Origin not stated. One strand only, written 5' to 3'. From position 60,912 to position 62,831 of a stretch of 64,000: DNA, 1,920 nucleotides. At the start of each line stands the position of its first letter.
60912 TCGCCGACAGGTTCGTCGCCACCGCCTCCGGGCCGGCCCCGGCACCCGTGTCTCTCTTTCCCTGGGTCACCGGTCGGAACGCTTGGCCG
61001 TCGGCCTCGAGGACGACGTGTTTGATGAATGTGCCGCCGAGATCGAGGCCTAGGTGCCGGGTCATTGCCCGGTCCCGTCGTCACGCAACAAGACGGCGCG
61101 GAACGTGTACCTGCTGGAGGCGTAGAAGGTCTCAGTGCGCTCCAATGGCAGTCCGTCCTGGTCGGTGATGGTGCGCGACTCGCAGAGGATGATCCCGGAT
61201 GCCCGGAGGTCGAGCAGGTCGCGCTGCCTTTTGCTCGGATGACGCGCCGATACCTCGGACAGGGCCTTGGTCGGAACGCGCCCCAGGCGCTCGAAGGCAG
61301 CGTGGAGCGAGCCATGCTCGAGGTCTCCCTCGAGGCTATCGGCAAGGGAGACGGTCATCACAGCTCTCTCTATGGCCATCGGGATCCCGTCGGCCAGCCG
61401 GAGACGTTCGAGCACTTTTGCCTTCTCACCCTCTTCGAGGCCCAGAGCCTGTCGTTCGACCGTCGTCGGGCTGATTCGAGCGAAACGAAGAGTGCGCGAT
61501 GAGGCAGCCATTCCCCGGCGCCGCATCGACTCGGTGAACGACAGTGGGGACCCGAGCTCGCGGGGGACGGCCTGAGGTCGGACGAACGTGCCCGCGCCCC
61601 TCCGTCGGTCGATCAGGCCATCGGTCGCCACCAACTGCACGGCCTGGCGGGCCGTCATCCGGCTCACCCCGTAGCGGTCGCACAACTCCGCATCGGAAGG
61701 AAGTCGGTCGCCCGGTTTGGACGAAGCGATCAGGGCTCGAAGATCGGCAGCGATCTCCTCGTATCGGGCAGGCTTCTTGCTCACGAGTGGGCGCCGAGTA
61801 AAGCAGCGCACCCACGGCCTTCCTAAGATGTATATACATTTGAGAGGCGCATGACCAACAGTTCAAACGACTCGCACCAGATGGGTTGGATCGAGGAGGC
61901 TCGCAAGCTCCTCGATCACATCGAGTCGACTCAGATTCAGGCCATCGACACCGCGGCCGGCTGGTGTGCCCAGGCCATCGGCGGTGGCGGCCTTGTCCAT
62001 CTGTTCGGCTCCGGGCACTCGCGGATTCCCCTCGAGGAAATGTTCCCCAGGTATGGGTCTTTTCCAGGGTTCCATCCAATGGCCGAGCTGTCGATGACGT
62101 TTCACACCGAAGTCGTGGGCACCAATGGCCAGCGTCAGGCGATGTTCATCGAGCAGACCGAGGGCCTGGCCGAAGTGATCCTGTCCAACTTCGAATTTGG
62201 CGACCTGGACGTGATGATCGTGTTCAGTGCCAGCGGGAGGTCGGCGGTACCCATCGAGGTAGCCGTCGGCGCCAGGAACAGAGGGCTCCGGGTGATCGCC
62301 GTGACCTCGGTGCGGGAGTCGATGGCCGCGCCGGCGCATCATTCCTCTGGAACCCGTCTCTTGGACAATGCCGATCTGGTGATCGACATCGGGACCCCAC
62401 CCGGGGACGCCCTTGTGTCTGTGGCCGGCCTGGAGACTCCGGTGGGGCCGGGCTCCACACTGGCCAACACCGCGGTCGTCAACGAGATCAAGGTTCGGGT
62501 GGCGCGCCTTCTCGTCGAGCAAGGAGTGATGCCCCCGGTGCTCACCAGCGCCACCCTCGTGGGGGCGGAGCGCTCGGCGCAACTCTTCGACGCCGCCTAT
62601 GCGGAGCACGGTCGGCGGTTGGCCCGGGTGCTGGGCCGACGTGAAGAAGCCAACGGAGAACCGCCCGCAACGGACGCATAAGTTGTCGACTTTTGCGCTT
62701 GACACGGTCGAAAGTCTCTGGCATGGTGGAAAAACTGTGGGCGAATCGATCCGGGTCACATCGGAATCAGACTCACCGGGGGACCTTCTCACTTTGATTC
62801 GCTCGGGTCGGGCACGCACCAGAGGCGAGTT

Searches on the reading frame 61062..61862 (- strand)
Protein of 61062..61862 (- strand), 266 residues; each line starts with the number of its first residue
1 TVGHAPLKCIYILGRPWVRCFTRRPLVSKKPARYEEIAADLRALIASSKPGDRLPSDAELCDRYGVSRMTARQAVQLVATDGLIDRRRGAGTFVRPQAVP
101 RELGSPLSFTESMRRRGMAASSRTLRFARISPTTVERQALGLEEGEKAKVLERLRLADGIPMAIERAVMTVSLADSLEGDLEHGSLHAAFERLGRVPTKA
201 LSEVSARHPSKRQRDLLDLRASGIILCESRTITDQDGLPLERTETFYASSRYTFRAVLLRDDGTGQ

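Call 77: search_protein_families(library=pfam, proteins=[window:61062-61862:-], max_evalue=0.001)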
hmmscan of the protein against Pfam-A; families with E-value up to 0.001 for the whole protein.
window:61062-61862:- (266 aa): 2 families
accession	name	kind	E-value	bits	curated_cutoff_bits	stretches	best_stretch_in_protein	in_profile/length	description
PF07702.18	UTRA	-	1.3e-27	96.8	23.8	1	116-252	2-140/141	UTRA domain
PF00392.27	GntR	-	1.1e-16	60.7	27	1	34-94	2-64/64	Bacterial regulatory proteins, gntR family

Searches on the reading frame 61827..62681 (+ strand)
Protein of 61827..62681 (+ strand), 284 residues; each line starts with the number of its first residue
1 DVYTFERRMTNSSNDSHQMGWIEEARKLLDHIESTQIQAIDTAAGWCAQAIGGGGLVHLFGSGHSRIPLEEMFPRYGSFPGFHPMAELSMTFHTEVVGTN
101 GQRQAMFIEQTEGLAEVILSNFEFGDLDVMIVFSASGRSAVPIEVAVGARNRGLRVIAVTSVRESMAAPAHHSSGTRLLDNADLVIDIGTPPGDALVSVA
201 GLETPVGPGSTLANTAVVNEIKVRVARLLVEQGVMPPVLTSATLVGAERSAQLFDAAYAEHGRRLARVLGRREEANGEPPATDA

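Call 77: search_protein_families(library=pfam, proteins=[window:61827-62681:+], max_evalue=0.001)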
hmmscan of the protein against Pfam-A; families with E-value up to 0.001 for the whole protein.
window:61827-62681:+ (284 aa): 2 families
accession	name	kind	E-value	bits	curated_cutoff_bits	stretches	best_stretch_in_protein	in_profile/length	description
PF13580.11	SIS_2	-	1.9e-39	135.3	27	1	21-161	2-138/138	SIS domain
PF10740.15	DUF2529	-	0.00077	19.5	22.3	0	28-85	12-69/169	Domain of unknown function (DUF2529)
